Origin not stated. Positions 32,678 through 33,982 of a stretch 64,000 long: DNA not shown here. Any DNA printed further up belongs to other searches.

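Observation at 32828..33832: Stand-alone AsnRS catalytic core lacking the anticodon-binding domain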

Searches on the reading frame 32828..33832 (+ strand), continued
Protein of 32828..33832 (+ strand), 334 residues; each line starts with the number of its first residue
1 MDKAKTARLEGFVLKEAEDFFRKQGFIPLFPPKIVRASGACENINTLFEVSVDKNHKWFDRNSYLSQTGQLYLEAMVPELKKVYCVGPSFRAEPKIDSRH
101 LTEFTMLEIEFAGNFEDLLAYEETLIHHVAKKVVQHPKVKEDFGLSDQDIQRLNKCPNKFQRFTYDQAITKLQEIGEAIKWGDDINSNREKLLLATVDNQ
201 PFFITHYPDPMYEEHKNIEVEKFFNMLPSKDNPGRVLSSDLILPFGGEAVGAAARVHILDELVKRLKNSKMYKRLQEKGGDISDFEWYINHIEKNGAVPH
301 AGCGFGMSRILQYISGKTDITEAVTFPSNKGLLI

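Call 30: search_protein_families(library=pfam, proteins=[P0172, P0193, P0229, P0254, P0183, P0268, P0269, P0228, P0165, P0251], max_evalue=0.001)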
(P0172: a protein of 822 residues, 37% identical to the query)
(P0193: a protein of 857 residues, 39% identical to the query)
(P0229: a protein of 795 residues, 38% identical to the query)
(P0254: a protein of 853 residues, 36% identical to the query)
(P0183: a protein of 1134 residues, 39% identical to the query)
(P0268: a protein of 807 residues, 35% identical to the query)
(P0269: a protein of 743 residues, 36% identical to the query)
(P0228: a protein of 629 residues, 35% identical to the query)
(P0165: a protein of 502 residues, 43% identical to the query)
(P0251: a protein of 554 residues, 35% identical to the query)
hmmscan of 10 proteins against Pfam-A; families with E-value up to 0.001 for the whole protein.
P0172 (822 aa): 1 family
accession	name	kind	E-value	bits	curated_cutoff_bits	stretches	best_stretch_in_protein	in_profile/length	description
PF00152.25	tRNA-synt_2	-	1e-28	100.8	25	1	464-797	18-300/308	tRNA synthetases class II (D, K and N)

P0193 (857 aa): 1 family
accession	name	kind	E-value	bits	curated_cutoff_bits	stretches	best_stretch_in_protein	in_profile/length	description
PF00152.25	tRNA-synt_2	-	6.2e-24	85.1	25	1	503-829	24-300/308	tRNA synthetases class II (D, K and N)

P0229 (795 aa): 2 families
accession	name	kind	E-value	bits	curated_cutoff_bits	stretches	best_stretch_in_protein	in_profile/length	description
PF00152.25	tRNA-synt_2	-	3.1e-28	99.2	25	1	497-756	71-304/308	tRNA synthetases class II (D, K and N)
PF13489.12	Methyltransf_23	-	0.0006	20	27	0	198-340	24-124/164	Methyltransferase domain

P0254 (853 aa): 3 families
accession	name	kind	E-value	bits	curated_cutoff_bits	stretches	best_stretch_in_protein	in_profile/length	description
PF01411.24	tRNA-synt_2c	-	1e-103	348.3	30.3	1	9-392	2-391/552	tRNA synthetases class II (A)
PF00152.25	tRNA-synt_2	-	1.2e-57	195.8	25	2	590-847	72-307/308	tRNA synthetases class II (D, K and N)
PF01336.31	tRNA_anti-codon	-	4.6e-08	33.3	27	1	390-460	2-73/75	OB-fold nucleic acid binding domain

P0183 (1134 aa): 5 families
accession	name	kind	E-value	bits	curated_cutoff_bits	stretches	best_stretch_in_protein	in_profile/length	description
PF00152.25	tRNA-synt_2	-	1.4e-29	103.6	25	1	59-349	54-305/308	tRNA synthetases class II (D, K and N)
PF01180.27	DHO_dh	-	5.3e-25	88.6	27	1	645-875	65-285/291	Dihydroorotate dehydrogenase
PF02142.27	MGS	-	3.4e-13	50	24.1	1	387-479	1-94/94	MGS-like domain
PF24390.1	PRTase-CE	-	4.4e-06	27.2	27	1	968-1113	47-177/253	PRTase-CE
PF01207.24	Dus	-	3.5e-05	23.5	20.4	0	819-882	174-238/311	Dihydrouridine synthase (Dus)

P0268 (807 aa): 3 families
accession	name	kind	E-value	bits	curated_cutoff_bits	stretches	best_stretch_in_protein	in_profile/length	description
PF00152.25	tRNA-synt_2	-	3.5e-22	79.3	25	1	3-309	31-305/308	tRNA synthetases class II (D, K and N)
PF01180.27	DHO_dh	-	7.6e-19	68.4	27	1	568-807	59-287/291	Dihydroorotate dehydrogenase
PF02142.27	MGS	-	4.6e-10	39.9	24.1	1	348-441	2-94/94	MGS-like domain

P0269 (743 aa): 3 families
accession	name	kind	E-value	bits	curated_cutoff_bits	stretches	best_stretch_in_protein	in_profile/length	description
PF00152.25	tRNA-synt_2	-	3.1e-73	247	25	1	424-736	3-306/308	tRNA synthetases class II (D, K and N)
PF01336.31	tRNA_anti-codon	-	3.2e-10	40.3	27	1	329-405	1-74/75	OB-fold nucleic acid binding domain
PF03483.22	B3_4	-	9.2e-06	25.8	29.3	1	88-203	20-124/174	B3/4 domain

P0228 (629 aa): 3 families
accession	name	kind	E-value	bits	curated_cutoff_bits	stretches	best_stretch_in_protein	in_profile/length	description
PF00152.25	tRNA-synt_2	-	1.8e-68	231.3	25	1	310-622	3-306/308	tRNA synthetases class II (D, K and N)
PF01467.32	CTP_transf_like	-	1.8e-23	83.7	21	1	6-165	1-132/133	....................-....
PF01336.31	tRNA_anti-codon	-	5.7e-16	58.7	27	1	215-286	1-67/75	OB-fold nucleic acid binding domain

P0165 (502 aa): 2 families
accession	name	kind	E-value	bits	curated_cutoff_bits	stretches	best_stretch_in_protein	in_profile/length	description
PF00152.25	tRNA-synt_2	-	1.9e-35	122.9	25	1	10-349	8-305/308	tRNA synthetases class II (D, K and N)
PF02142.27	MGS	-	4.4e-16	59.2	24.1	1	389-483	2-94/94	MGS-like domain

P0251 (554 aa): 2 families
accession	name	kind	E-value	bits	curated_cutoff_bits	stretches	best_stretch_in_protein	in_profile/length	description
PF00152.25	tRNA-synt_2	-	6.8e-69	232.7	25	1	187-547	4-306/308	tRNA synthetases class II (D, K and N)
PF01336.31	tRNA_anti-codon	-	3e-12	46.7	27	1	92-166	2-75/75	OB-fold nucleic acid binding domain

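Call 31: list_cluster_members(proteins=[P0121, P0123, P0124, P0126, P0129, P0131, P0138, P0165, P0183, P0141])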
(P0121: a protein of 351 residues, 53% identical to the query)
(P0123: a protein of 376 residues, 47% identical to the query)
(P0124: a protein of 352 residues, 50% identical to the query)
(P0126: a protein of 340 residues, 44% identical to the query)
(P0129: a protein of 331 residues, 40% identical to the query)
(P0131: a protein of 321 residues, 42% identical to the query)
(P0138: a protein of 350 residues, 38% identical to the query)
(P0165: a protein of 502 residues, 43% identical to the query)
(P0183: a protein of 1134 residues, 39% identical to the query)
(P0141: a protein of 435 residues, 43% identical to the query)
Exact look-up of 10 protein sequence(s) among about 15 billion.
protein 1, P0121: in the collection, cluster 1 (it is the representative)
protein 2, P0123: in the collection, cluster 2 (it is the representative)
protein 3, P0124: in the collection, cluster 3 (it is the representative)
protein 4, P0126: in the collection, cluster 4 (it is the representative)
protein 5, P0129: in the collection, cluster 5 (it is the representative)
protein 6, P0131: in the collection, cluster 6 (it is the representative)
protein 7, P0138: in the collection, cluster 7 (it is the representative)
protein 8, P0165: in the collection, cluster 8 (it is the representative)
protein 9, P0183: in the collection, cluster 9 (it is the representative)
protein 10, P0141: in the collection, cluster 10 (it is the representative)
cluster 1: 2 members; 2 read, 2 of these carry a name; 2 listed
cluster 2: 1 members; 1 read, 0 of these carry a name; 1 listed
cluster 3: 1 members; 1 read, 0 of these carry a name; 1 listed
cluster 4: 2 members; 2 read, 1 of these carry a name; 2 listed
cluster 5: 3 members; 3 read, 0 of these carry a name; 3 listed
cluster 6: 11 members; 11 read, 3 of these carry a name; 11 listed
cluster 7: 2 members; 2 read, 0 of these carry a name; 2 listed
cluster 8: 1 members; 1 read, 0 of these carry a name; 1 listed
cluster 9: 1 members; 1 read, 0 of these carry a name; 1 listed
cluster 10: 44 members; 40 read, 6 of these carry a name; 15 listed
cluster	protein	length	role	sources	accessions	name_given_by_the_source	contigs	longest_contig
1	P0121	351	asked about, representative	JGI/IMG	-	asparaginyl-tRNA synthetase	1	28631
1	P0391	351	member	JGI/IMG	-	asparaginyl-tRNA synthetase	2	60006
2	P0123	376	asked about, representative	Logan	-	-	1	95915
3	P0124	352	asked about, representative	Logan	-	-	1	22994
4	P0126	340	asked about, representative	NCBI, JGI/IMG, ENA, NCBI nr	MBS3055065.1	MAG: hypothetical protein J4452_01065 [Candidatus Aenigmarchaeota archaeon] | hypothetical protein [Candidatus Aenigmarchaeota archaeon]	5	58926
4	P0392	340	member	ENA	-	-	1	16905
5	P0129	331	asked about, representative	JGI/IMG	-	-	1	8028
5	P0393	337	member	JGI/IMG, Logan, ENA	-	-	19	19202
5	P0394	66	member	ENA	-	-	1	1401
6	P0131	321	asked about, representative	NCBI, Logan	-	-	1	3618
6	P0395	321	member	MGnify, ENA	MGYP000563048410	CR=1 FL=1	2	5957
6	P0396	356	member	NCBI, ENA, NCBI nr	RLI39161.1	hypothetical protein DRO60_01965 [Candidatus Bathyarchaeota archaeon] | MAG: hypothetical protein DRO60_01965 [Candidatus Bathyarchaeota archaeon]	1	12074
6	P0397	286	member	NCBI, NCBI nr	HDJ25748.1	MAG TPA: hypothetical protein ENF34_00310, partial [Candidatus Bathyarchaeota archaeon] | hypothetical protein [Candidatus Bathyarchaeota archaeon]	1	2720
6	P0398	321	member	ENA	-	-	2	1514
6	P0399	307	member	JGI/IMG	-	-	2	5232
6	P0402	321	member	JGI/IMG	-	-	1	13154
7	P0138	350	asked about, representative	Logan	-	-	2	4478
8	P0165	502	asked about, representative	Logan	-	-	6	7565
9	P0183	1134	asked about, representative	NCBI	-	-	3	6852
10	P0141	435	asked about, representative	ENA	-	-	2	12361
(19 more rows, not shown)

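Call 37: search_protein_families(library=ncbifam, proteins=[P0245, P0157, P0200, P0164, P0223, P0151, P0131, P0126, P0143, P0129], max_evalue=1e-20)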
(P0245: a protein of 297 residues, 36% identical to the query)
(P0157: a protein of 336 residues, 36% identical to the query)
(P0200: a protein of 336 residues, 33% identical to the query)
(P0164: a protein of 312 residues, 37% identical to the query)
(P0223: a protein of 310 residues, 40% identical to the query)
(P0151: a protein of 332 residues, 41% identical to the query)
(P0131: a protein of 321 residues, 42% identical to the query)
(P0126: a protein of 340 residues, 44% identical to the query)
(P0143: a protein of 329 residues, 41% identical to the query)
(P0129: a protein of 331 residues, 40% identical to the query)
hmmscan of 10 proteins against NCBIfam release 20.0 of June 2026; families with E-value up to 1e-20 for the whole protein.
P0245 (297 aa): 7 families
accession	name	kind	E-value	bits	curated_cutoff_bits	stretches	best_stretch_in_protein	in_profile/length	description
NF003037.0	PRK03932.1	equivalog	1.8e-98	330.5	414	1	1-296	133-450/451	asparagine--tRNA ligase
TIGR00457.1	asnS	equivalog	5.2e-88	295.9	342.6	1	1-295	136-453/455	asparagine--tRNA ligase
NF003483.0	PRK05159.1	equivalog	1.6e-85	287.7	353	1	2-297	138-438/438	aspartate--tRNA(Asn) ligase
TIGR00458.1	aspS_nondisc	equivalog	9.5e-78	262.1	368.4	1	2-297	134-428/428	aspartate--tRNA(Asn) ligase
NF005052.0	PRK06462.1-1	equivalog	1.3e-55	188.9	368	1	2-291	50-346/353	asparagine synthetase A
NF005054.0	PRK06462.1-4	equivalog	2.6e-46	158.1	309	1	23-291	55-311/318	asparagine synthetase A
NF001756.1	PRK00484.1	subfamily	1.1e-21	77.1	468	0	2-150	170-317/488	lysine--tRNA ligase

P0157 (336 aa): 7 families
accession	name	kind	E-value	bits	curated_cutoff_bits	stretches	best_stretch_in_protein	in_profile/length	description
NF003037.0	PRK03932.1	equivalog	8.7e-75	252.4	414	1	19-335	122-450/451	asparagine--tRNA ligase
TIGR00457.1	asnS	equivalog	4.4e-71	240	342.6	1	23-335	131-454/455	asparagine--tRNA ligase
NF003483.0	PRK05159.1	equivalog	1.7e-56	192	353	1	27-336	136-438/438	aspartate--tRNA(Asn) ligase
TIGR00458.1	aspS_nondisc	equivalog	4.7e-51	174.1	368.4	1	27-336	132-428/428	aspartate--tRNA(Asn) ligase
NF005052.0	PRK06462.1-1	equivalog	5.3e-38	131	368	1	23-327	44-343/353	asparagine synthetase A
NF005054.0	PRK06462.1-4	equivalog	6.7e-25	87.8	309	1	17-329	14-310/318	asparagine synthetase A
NF005055.0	PRK06462.1-5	equivalog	2.5e-23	82.7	389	1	79-331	88-335/341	asparagine synthetase A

P0200 (336 aa): 5 families
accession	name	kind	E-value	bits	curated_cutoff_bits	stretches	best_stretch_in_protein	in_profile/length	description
NF003037.0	PRK03932.1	equivalog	2e-50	172.1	414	1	2-331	120-446/451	asparagine--tRNA ligase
TIGR00457.1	asnS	equivalog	2.8e-47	161.6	342.6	1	2-331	123-450/455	asparagine--tRNA ligase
NF003483.0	PRK05159.1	equivalog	3.3e-33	115.2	353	1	2-320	124-426/438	aspartate--tRNA(Asn) ligase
TIGR00458.1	aspS_nondisc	equivalog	1.6e-28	99.8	368.4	1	2-320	120-416/428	aspartate--tRNA(Asn) ligase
NF005052.0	PRK06462.1-1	equivalog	1.2e-21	77.2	368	1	10-319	44-339/353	asparagine synthetase A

P0164 (312 aa): 8 families
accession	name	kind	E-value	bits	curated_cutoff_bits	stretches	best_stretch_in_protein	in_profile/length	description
TIGR00457.1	asnS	equivalog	2.7e-65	221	342.6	1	8-310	132-442/455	asparagine--tRNA ligase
NF003037.0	PRK03932.1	equivalog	4.4e-64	217.1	414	1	8-308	129-436/451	asparagine--tRNA ligase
NF003483.0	PRK05159.1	equivalog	3e-46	158.2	353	1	5-309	130-424/438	aspartate--tRNA(Asn) ligase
TIGR00458.1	aspS_nondisc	equivalog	1.5e-33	116.4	368.4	1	6-311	127-416/428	aspartate--tRNA(Asn) ligase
NF005052.0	PRK06462.1-1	equivalog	1.5e-30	106.4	368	1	7-303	44-332/353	asparagine synthetase A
NF005054.0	PRK06462.1-4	equivalog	5.5e-26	91.4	309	1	5-310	18-304/318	asparagine synthetase A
NF005053.0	PRK06462.1-3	equivalog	1.6e-23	83.7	322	1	54-310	11-260/274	asparagine synthetase A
NF005055.0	PRK06462.1-5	equivalog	4e-21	75.5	389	1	63-308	88-325/341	asparagine synthetase A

P0223 (310 aa): 4 families
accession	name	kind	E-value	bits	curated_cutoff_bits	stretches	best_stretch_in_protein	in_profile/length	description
NF003037.0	PRK03932.1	equivalog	8e-43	147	414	1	5-307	133-436/451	asparagine--tRNA ligase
TIGR00457.1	asnS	equivalog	7.1e-41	140.5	342.6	1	6-307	137-440/455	asparagine--tRNA ligase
TIGR00458.1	aspS_nondisc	equivalog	2.6e-29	102.4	368.4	1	7-307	135-413/428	aspartate--tRNA(Asn) ligase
NF003483.0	PRK05159.1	equivalog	1.5e-28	99.9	353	1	5-307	137-423/438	aspartate--tRNA(Asn) ligase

P0151 (332 aa): 4 families
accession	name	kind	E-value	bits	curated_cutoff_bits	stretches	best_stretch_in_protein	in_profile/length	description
NF003037.0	PRK03932.1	equivalog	8.3e-49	166.7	414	1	9-327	131-445/451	asparagine--tRNA ligase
TIGR00457.1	asnS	equivalog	2.9e-46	158.2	342.6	1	9-326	134-448/455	asparagine--tRNA ligase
NF003483.0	PRK05159.1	equivalog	8.7e-37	127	353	1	10-325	136-430/438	aspartate--tRNA(Asn) ligase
TIGR00458.1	aspS_nondisc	equivalog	2.3e-33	115.8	368.4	1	9-327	131-422/428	aspartate--tRNA(Asn) ligase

P0131 (321 aa): 6 families
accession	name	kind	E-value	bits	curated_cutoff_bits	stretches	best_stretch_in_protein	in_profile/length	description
NF003037.0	PRK03932.1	equivalog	9.4e-60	202.8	414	1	10-315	130-444/451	asparagine--tRNA ligase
TIGR00457.1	asnS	equivalog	1.1e-58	199.1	342.6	1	10-314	133-447/455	asparagine--tRNA ligase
NF003483.0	PRK05159.1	equivalog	3.1e-48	164.8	353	1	9-317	133-433/438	aspartate--tRNA(Asn) ligase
TIGR00458.1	aspS_nondisc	equivalog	6.7e-40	137.4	368.4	1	9-317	129-423/428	aspartate--tRNA(Asn) ligase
NF005052.0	PRK06462.1-1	equivalog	2.4e-36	125.5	368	1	12-314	48-344/353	asparagine synthetase A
NF005054.0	PRK06462.1-4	equivalog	6.4e-21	74.7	309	1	12-314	24-309/318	asparagine synthetase A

P0126 (340 aa): 7 families
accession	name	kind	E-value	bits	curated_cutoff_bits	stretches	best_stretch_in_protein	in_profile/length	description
NF003037.0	PRK03932.1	equivalog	1.1e-70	238.8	414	1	20-335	119-445/451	asparagine--tRNA ligase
TIGR00457.1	asnS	equivalog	2.2e-63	214.7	342.6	1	20-335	122-449/455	asparagine--tRNA ligase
NF003483.0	PRK05159.1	equivalog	5.8e-55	186.9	353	1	7-337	110-434/438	aspartate--tRNA(Asn) ligase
TIGR00458.1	aspS_nondisc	equivalog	9.5e-44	150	368.4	1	5-337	104-424/428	aspartate--tRNA(Asn) ligase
NF005052.0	PRK06462.1-1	equivalog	6.7e-41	140.5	368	1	18-333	33-344/353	asparagine synthetase A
NF005054.0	PRK06462.1-4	equivalog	3.1e-31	108.6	309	1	22-333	13-309/318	asparagine synthetase A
NF005055.0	PRK06462.1-5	equivalog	1.6e-21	76.8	389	1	85-335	88-334/341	asparagine synthetase A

P0143 (329 aa): 6 families
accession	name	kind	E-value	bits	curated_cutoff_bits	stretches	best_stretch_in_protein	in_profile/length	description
NF003037.0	PRK03932.1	equivalog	1.9e-55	188.6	414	1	14-324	125-445/451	asparagine--tRNA ligase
TIGR00457.1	asnS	equivalog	2.3e-55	188.2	342.6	1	16-323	130-448/455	asparagine--tRNA ligase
NF003483.0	PRK05159.1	equivalog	5.9e-42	144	353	1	19-325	134-433/438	aspartate--tRNA(Asn) ligase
TIGR00458.1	aspS_nondisc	equivalog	2.1e-35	122.6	368.4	1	23-325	134-423/428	aspartate--tRNA(Asn) ligase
NF005052.0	PRK06462.1-1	equivalog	5.8e-28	98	368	1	14-324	41-346/353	asparagine synthetase A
NF005054.0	PRK06462.1-4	equivalog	1.7e-22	79.9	309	1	61-322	69-309/318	asparagine synthetase A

P0129 (331 aa): 4 families
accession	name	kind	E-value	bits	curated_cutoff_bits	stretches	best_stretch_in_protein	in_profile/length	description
NF003037.0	PRK03932.1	equivalog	2.1e-50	172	414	1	2-329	134-448/451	asparagine--tRNA ligase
TIGR00457.1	asnS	equivalog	2.5e-49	168.3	342.6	1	3-329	138-452/455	asparagine--tRNA ligase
TIGR00458.1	aspS_nondisc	equivalog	5.7e-32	111.2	368.4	1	2-330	134-426/428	aspartate--tRNA(Asn) ligase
NF003483.0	PRK05159.1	equivalog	2.7e-29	102.3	353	1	2-330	138-436/438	aspartate--tRNA(Asn) ligase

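Call 43: find_encoding_contigs(protein=P0126, flank=8000, max_places=2)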
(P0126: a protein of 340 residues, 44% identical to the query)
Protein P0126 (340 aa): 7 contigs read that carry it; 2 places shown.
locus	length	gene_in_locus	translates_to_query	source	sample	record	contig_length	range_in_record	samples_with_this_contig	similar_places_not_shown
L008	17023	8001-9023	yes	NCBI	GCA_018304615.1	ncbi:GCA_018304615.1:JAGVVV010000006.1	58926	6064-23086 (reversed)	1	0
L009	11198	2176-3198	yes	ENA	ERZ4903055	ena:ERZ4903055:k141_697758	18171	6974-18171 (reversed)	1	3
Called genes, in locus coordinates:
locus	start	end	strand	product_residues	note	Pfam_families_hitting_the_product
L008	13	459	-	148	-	PF02643:DUF192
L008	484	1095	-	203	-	PF05724:TPMT, PF03848:TehB, PF01209:Ubie_methyltran, PF05175:MTS, PF13489:Methyltransf_23, PF13847:Methyltransf_31, PF08241:Methyltransf_11, PF08242:Methyltransf_12, +3 more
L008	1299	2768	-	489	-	-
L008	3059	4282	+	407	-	-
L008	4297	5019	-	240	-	-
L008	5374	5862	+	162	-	-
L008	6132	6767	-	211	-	-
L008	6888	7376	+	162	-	-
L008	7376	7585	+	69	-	-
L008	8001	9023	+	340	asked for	PF00152:tRNA-synt_2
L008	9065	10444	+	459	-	PF26233:NicX, PF02073:Peptidase_M29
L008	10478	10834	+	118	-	PF21827:New_glue (faint)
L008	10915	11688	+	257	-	PF03116:NQR2_RnfD_RnfE (weak)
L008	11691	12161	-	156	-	-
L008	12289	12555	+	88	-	PF16325:Peptidase_U32_C (weak)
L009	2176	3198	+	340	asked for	PF00152:tRNA-synt_2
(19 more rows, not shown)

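Call 45: find_encoding_contigs(protein=P0183, flank=8000, max_places=3)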
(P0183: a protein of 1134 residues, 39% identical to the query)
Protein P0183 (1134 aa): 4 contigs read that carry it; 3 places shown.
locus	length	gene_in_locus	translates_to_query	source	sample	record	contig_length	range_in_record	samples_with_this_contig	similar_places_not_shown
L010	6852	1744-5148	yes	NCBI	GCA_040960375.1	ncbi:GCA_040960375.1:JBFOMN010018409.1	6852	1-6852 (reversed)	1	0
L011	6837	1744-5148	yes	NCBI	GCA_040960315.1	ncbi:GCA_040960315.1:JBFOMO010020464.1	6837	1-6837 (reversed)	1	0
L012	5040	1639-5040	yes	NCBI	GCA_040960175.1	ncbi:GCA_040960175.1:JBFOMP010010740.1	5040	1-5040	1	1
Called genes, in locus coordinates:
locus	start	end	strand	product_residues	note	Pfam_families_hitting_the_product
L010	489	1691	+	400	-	-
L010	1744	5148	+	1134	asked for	PF00152:tRNA-synt_2, PF02142:MGS, PF01180:DHO_dh, PF24390:PRTase-CE (weak)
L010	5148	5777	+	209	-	PF00156:Pribosyltran (weak)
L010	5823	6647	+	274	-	PF00215:OMPdecase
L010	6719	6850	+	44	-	?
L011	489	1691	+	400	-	-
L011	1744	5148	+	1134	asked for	PF00152:tRNA-synt_2, PF02142:MGS, PF01180:DHO_dh, PF24390:PRTase-CE (weak)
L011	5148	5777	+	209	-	PF00156:Pribosyltran (weak)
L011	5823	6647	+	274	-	PF00215:OMPdecase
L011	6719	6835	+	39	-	?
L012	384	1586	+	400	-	-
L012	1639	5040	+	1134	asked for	PF00152:tRNA-synt_2, PF02142:MGS, PF01180:DHO_dh, PF24390:PRTase-CE (weak)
